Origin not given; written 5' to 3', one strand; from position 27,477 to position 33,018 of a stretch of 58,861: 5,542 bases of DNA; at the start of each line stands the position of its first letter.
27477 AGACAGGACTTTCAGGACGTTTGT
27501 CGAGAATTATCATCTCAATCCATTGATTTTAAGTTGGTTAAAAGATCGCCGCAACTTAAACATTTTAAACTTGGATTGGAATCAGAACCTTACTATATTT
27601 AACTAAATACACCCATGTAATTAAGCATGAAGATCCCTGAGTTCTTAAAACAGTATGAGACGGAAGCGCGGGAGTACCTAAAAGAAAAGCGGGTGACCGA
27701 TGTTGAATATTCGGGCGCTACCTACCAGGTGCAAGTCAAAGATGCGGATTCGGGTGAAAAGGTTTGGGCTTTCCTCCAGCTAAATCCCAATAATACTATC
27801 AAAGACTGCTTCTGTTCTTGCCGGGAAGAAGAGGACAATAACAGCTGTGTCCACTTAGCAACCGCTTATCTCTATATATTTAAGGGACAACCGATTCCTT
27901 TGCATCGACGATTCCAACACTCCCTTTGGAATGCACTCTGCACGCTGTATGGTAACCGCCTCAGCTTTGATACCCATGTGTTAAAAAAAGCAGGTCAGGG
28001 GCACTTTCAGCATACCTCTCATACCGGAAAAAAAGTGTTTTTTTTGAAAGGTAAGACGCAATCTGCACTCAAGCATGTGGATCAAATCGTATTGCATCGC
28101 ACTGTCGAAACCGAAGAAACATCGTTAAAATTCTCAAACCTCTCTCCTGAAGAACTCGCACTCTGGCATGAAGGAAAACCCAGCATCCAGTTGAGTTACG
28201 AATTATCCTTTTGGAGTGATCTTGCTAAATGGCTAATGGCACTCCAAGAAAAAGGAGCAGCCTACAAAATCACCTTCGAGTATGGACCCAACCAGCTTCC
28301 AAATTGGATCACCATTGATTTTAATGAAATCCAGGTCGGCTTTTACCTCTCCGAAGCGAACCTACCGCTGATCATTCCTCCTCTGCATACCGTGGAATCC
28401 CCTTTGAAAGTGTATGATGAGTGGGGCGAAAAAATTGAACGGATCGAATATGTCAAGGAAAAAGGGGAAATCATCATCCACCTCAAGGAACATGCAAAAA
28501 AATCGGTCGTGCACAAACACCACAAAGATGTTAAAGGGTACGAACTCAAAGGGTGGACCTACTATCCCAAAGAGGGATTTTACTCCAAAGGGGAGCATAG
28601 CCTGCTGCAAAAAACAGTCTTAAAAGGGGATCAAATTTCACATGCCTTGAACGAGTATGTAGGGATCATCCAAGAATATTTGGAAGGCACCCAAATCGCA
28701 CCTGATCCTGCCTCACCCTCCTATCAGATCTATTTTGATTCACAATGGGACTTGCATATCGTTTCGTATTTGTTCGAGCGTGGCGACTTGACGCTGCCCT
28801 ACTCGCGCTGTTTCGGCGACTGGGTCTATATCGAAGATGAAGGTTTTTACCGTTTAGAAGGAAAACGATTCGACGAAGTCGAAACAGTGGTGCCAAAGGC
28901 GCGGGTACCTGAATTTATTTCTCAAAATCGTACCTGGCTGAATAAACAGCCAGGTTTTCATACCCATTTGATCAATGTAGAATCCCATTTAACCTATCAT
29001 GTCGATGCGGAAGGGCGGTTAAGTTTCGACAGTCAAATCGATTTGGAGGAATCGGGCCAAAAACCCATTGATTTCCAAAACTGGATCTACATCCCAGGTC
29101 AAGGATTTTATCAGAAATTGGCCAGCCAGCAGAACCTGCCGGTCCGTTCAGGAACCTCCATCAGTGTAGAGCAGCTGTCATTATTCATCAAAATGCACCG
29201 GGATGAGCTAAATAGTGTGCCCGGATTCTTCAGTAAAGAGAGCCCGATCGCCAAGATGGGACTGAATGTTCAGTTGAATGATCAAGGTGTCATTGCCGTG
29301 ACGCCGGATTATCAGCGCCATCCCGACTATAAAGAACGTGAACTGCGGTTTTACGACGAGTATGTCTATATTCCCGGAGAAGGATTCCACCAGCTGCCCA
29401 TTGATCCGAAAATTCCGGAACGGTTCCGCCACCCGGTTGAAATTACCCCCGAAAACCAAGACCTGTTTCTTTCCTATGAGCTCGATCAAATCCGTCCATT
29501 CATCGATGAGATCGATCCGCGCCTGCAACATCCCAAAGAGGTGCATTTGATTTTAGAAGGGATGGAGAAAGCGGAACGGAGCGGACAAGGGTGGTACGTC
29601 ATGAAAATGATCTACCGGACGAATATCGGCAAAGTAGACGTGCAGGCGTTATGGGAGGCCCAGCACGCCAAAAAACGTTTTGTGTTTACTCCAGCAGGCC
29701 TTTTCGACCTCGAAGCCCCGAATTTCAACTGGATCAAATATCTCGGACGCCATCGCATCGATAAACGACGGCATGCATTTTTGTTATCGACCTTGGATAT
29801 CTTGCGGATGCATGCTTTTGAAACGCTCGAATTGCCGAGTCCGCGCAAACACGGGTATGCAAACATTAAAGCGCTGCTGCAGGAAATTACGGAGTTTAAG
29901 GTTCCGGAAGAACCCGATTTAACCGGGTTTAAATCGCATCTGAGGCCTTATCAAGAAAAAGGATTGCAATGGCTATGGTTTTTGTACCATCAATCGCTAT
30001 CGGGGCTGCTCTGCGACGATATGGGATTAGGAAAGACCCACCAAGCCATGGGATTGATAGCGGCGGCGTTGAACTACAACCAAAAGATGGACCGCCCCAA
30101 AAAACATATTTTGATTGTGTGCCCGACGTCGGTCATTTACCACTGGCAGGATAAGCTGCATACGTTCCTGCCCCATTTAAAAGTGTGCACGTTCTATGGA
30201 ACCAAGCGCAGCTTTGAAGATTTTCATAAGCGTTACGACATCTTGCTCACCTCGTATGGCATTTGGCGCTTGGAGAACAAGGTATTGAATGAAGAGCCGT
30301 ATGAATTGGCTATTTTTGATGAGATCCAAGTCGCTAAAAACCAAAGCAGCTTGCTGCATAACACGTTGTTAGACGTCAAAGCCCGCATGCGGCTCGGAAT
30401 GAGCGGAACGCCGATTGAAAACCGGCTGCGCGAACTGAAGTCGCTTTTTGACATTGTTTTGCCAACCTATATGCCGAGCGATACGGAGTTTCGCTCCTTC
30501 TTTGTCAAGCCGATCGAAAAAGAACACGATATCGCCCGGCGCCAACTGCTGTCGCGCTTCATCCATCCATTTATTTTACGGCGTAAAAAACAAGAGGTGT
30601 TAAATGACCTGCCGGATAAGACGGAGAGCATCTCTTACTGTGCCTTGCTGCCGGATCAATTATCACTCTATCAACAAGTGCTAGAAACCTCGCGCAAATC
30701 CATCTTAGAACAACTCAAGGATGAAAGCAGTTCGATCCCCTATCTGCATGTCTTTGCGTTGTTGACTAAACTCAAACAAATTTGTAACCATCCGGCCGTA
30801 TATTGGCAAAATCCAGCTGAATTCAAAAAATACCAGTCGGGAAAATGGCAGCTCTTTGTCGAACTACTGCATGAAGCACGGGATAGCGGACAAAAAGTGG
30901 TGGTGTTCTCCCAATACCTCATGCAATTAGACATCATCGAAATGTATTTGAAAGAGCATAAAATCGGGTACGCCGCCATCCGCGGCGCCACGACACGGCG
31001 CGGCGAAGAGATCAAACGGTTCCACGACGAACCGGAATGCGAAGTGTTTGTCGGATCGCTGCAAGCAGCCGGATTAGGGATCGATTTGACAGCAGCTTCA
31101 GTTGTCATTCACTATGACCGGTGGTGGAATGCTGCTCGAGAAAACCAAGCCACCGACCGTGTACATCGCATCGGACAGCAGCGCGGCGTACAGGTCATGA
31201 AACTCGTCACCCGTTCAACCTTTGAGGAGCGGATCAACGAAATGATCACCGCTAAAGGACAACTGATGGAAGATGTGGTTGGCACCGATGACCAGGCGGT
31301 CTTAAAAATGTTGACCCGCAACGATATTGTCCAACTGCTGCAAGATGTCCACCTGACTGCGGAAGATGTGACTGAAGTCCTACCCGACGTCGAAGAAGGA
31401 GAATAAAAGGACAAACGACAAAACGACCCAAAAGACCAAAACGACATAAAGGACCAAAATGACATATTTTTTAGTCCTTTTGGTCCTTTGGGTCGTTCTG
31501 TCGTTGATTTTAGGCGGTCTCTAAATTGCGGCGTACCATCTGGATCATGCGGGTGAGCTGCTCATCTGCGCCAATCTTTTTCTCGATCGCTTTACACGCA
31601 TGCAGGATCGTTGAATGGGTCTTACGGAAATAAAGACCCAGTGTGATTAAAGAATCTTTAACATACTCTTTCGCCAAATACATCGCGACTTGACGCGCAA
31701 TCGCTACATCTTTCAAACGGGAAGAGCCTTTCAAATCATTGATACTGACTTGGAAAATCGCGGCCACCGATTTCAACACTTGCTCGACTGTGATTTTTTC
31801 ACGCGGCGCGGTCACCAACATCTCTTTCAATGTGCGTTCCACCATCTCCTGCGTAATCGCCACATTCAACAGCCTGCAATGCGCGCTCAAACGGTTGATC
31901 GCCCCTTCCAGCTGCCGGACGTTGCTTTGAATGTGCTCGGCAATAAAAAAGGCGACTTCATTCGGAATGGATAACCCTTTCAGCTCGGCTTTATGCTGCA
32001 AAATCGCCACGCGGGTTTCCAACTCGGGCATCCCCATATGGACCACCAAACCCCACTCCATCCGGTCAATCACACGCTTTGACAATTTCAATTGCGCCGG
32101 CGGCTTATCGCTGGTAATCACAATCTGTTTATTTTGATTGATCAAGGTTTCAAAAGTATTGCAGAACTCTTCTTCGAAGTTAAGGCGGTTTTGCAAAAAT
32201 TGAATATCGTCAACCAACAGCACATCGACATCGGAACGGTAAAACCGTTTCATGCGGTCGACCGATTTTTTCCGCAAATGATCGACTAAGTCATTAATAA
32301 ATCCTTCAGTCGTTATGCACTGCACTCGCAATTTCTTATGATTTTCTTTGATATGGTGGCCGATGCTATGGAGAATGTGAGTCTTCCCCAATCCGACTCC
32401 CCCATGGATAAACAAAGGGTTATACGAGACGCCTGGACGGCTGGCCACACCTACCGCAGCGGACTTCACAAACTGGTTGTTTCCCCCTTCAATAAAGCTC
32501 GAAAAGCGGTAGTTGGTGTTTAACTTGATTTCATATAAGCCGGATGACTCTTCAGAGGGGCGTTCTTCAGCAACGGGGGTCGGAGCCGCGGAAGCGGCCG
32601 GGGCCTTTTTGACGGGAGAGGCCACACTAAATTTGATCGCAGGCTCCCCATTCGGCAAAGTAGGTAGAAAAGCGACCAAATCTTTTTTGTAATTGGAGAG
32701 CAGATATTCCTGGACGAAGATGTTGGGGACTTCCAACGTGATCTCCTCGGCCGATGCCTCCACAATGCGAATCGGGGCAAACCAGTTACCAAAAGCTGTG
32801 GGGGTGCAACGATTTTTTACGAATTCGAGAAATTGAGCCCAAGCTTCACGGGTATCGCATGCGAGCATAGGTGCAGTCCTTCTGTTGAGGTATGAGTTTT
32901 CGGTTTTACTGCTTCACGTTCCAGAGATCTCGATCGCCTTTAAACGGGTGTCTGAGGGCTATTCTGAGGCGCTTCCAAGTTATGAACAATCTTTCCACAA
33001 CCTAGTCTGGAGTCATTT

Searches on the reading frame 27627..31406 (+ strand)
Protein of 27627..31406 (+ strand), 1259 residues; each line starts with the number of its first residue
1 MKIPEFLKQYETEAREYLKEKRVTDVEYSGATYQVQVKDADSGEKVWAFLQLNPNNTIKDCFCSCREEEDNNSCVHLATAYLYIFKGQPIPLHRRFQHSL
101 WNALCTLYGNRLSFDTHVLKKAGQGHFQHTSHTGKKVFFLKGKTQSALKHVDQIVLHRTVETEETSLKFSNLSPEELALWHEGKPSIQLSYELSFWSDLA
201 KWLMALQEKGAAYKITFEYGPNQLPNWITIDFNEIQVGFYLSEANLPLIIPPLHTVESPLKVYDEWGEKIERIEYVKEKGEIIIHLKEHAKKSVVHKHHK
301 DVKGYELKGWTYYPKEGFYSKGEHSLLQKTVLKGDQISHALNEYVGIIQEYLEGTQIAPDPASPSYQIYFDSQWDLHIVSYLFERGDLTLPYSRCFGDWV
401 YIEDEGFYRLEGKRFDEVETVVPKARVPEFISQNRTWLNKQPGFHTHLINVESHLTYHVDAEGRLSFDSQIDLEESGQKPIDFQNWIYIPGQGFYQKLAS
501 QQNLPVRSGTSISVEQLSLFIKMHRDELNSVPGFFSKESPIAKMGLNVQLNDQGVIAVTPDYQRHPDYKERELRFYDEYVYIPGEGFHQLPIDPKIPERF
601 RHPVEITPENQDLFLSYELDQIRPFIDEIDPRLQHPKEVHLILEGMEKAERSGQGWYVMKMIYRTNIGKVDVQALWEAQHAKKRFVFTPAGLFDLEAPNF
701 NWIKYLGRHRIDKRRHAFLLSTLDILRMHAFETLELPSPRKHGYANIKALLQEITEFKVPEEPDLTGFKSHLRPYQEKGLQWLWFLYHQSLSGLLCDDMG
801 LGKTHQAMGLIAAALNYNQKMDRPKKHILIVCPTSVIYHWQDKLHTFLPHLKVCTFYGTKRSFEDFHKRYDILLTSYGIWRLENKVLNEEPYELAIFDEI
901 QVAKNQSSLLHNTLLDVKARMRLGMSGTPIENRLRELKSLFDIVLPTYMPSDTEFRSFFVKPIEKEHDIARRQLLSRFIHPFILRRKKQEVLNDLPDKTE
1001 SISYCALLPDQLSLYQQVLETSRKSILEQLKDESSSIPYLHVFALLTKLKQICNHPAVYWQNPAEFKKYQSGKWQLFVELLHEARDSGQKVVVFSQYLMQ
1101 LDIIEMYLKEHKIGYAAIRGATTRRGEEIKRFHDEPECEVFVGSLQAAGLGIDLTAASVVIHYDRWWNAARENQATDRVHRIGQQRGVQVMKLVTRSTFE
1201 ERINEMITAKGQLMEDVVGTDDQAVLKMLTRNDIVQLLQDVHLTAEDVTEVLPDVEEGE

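Call 19: search_protein_families(library=pfam, proteins=[window:27627-31406:+])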
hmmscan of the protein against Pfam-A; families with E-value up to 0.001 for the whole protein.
window:27627-31406:+ (1259 aa): 3 families
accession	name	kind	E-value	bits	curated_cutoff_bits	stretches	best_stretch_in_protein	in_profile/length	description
PF00176.29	SNF2-rel_dom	-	1.5e-61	208.5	24.9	1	775-1057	1-289/290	SNF2-related domain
PF00271.37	Helicase_C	-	2.4e-18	66.8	23.5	1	1073-1183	2-110/110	Helicase conserved C-terminal domain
PF11496.14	HDA2-3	-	0.00029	20.5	27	1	1011-1195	16-221/278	Class II histone deacetylase complex subunits 2 and 3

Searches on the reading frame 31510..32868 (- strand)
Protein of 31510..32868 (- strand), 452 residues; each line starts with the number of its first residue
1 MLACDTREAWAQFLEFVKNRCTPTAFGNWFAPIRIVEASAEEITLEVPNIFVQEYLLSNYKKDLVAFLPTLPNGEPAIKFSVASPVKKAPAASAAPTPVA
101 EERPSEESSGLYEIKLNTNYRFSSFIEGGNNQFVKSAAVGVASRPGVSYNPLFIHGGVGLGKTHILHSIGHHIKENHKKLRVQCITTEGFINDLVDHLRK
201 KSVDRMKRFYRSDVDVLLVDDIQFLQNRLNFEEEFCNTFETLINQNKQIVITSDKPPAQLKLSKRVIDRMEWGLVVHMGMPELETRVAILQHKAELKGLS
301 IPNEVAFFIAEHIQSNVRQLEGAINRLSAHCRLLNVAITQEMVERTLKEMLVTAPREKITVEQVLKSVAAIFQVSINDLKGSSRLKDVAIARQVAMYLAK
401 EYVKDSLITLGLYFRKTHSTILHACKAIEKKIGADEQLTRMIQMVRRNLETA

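Call 19: search_protein_families(library=pfam, proteins=[window:31510-32868:-])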
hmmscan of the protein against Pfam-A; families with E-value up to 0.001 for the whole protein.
window:31510-32868:- (452 aa): 5 families
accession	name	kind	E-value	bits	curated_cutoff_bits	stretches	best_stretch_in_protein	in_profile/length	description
PF00308.24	Bac_DnaA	-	4.5e-56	189.9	23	1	116-276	1-161/162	Bacterial DnaA ATPAse domain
PF08299.17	Bac_DnaA_C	-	9.8e-22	77.2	31.5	1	361-428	1-69/69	Bacterial dnaA protein helix-turn-helix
PF11638.13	DnaA_N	-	1.9e-12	47.2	24.6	1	8-64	2-59/65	DnaA N-terminal domain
PF22688.2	Hda_lid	-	7.5e-08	32.7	27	1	285-327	3-45/65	Hda, lid domain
PF01695.23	IstB_IS21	-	0.00016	21.7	24.1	1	153-257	96-196/238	IstB-like ATP binding protein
